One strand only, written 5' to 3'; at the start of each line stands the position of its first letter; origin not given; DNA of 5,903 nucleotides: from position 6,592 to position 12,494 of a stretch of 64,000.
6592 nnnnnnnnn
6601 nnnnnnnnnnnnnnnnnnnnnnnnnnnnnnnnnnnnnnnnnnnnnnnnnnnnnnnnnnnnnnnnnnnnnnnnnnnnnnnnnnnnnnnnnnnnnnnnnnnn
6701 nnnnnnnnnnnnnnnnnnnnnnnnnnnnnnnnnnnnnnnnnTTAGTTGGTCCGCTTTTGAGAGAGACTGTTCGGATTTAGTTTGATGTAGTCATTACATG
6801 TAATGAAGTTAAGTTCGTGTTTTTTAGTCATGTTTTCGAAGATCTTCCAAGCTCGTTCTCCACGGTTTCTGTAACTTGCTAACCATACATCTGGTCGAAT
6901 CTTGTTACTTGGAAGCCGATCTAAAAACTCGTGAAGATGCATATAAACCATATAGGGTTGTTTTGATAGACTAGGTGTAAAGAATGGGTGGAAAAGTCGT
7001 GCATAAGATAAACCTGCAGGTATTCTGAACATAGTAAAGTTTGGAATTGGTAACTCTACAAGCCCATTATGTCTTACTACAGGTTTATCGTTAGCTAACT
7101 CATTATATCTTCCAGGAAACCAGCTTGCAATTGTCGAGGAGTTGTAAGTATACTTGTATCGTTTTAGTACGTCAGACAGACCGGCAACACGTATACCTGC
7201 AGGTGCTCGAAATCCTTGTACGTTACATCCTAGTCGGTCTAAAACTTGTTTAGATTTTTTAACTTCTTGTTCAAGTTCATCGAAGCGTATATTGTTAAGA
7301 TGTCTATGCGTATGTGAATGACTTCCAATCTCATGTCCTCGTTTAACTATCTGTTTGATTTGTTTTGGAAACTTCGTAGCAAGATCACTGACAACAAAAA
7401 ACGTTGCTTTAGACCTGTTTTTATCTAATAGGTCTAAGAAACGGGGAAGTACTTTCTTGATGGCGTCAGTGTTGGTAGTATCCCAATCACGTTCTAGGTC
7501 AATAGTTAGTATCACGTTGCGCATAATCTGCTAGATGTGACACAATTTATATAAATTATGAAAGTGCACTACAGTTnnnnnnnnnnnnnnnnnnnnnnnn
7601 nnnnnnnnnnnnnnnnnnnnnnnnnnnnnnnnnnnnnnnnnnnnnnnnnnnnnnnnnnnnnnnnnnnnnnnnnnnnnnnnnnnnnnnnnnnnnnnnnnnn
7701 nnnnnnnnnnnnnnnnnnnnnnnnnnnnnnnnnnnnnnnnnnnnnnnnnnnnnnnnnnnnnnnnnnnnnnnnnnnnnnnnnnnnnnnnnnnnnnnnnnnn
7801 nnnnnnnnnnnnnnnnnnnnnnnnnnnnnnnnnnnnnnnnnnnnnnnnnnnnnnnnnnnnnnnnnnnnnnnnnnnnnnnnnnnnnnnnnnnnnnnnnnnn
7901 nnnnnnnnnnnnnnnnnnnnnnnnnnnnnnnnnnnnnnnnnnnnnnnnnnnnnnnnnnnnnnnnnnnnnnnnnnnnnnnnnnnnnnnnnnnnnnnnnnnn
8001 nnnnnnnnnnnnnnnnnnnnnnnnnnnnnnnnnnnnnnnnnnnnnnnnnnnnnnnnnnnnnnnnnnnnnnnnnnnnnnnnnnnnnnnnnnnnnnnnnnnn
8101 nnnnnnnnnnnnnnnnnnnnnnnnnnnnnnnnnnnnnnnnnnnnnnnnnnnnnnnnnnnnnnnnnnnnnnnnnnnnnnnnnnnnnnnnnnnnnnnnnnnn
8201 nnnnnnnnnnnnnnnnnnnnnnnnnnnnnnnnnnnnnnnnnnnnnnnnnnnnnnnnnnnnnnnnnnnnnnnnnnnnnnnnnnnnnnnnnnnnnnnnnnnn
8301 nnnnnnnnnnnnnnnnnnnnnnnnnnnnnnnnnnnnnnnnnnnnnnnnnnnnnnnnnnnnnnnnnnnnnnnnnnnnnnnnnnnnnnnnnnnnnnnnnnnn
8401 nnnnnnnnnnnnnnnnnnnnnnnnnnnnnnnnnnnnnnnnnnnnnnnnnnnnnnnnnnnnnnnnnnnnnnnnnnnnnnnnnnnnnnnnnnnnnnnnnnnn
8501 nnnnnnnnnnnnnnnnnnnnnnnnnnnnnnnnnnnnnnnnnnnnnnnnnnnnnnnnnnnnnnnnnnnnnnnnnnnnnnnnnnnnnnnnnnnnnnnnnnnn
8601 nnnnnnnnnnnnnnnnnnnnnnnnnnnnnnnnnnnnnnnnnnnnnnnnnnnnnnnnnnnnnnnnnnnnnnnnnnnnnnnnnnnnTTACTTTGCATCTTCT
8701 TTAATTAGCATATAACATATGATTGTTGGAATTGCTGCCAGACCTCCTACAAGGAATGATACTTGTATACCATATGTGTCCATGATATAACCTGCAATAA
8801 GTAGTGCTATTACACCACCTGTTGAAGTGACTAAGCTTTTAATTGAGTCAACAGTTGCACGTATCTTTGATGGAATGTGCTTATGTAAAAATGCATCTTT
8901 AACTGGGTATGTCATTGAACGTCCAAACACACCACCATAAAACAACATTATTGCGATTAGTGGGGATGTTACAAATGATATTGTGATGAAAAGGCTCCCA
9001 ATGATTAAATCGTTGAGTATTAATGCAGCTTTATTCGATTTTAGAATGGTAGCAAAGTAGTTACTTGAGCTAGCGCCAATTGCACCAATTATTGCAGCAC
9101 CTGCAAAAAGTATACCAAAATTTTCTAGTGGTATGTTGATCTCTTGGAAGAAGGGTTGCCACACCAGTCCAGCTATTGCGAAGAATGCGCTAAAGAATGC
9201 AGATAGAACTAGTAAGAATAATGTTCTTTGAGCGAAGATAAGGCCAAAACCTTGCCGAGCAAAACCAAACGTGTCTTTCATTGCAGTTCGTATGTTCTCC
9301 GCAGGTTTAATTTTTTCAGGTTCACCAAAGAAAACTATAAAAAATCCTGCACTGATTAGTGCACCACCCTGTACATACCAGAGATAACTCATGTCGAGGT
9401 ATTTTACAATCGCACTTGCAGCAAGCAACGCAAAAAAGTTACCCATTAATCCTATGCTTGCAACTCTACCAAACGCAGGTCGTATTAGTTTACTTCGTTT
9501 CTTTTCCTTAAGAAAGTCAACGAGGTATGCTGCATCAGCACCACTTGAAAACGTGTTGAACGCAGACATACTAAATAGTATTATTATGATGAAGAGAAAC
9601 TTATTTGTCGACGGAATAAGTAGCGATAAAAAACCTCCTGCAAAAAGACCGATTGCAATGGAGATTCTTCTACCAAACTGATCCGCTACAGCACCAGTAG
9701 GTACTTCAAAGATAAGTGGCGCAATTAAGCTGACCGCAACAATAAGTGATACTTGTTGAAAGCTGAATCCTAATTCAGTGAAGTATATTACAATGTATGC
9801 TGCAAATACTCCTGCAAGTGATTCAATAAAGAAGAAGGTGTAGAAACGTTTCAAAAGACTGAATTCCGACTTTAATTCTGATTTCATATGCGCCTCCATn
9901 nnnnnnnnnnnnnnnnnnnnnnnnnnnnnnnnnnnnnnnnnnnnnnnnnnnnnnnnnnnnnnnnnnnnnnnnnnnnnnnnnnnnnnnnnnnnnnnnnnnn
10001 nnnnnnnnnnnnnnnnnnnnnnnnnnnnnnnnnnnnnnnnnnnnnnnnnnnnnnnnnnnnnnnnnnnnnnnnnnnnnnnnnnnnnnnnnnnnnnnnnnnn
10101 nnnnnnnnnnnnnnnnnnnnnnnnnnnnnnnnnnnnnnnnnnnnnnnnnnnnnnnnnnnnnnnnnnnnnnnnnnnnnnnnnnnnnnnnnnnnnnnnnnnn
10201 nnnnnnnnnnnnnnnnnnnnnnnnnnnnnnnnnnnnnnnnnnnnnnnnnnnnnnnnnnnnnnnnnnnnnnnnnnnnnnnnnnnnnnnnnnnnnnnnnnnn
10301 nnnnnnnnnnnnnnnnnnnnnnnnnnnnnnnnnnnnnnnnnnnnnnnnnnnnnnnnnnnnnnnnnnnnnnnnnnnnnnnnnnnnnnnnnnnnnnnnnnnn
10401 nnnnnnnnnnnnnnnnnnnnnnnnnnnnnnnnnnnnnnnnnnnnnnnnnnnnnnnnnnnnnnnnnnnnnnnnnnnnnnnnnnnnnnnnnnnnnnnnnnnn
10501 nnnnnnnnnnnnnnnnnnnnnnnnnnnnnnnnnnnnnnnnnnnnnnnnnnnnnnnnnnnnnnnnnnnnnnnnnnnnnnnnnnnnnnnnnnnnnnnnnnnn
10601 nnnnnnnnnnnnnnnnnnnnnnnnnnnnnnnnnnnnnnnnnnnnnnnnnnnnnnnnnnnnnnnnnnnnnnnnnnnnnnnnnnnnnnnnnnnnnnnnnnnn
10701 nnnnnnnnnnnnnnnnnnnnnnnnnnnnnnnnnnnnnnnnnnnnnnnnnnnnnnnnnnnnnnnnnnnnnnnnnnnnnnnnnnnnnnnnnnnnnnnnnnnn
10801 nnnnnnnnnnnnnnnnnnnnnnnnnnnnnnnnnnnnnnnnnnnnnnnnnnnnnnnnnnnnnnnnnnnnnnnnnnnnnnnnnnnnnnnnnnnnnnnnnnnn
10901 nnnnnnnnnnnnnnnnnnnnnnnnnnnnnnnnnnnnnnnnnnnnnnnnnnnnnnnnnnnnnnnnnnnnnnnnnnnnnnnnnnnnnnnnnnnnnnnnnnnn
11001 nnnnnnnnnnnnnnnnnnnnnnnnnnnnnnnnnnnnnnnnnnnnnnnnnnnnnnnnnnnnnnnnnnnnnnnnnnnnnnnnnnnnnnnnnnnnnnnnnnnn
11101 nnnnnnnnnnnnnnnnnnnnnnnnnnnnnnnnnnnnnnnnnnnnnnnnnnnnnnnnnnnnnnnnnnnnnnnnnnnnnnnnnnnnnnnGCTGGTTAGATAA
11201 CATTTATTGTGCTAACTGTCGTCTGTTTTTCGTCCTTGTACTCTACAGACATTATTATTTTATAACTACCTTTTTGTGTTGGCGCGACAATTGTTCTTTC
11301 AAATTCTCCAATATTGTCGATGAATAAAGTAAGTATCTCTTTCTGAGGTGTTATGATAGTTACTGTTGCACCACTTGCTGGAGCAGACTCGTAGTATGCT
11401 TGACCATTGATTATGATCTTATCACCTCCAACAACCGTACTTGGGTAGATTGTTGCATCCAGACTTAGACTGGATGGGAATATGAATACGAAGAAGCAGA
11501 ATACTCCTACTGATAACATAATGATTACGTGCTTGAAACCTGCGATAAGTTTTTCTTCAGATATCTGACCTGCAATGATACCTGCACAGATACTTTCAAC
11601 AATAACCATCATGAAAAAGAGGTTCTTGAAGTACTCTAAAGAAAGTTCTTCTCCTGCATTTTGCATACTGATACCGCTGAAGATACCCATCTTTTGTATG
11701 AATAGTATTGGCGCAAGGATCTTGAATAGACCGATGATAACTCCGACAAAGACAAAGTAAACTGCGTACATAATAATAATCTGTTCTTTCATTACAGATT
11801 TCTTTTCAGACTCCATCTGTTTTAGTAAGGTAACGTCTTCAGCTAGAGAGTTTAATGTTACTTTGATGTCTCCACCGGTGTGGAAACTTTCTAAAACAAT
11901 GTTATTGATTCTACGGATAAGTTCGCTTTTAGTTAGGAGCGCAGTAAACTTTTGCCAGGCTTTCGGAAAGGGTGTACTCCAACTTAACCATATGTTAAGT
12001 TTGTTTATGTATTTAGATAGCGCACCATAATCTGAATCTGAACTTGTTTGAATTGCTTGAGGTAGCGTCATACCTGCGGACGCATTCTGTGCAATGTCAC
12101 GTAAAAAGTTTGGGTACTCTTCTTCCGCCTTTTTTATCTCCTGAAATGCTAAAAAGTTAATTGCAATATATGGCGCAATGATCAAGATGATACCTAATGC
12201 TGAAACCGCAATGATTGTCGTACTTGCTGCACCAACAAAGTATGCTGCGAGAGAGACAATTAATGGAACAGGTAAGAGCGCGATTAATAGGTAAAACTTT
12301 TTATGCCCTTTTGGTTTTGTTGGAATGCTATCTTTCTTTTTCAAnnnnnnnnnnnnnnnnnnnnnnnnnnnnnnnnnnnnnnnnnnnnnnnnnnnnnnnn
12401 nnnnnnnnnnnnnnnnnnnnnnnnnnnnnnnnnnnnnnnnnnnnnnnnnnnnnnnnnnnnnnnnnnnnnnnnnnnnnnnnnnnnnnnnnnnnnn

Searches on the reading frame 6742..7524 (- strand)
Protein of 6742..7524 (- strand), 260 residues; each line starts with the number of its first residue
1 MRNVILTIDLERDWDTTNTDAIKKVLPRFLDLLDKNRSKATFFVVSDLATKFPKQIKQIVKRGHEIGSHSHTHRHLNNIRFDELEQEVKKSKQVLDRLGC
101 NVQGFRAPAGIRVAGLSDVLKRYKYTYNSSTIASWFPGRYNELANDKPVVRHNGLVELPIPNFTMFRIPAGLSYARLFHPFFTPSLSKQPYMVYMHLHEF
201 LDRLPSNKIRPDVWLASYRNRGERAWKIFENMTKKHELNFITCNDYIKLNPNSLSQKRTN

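Call 58: search_protein_families(library=pfam, proteins=[window:6742-7524:-], max_evalue=0.00001)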
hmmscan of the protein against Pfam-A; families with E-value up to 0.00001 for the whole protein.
window:6742-7524:- (260 aa): 1 family
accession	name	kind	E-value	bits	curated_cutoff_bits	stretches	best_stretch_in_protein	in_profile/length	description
PF01522.26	Polysacc_deac_1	-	1.7e-22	80.1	23.1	1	22-127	17-123/124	Polysaccharide deacetylase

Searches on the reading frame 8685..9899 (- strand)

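Call 58: search_protein_families(library=pfam, proteins=[window:8685-9899:-], max_evalue=0.00001)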
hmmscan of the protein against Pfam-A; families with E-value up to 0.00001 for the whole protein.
window:8685-9899:- (404 aa): 2 families
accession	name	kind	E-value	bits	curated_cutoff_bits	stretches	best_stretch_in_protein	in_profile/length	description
PF07690.21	MFS_1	-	1.8e-28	99.9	33.4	2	29-293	12-272/347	Major Facilitator Superfamily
PF12832.13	MFS_1_like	-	3.4e-08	33.4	25.2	1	16-383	4-372/373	MFS_1 like family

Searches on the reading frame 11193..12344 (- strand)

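Call 58: search_protein_families(library=pfam, proteins=[window:11193-12344:-], max_evalue=0.00001)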
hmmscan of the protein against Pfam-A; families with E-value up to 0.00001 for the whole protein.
window:11193-12344:- (383 aa): 1 family
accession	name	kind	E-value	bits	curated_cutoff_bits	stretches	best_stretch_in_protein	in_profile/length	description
PF00482.28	T2SSF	-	7.8e-12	45.7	25.2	1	80-204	1-121/125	Type II secretion system (T2SS), protein F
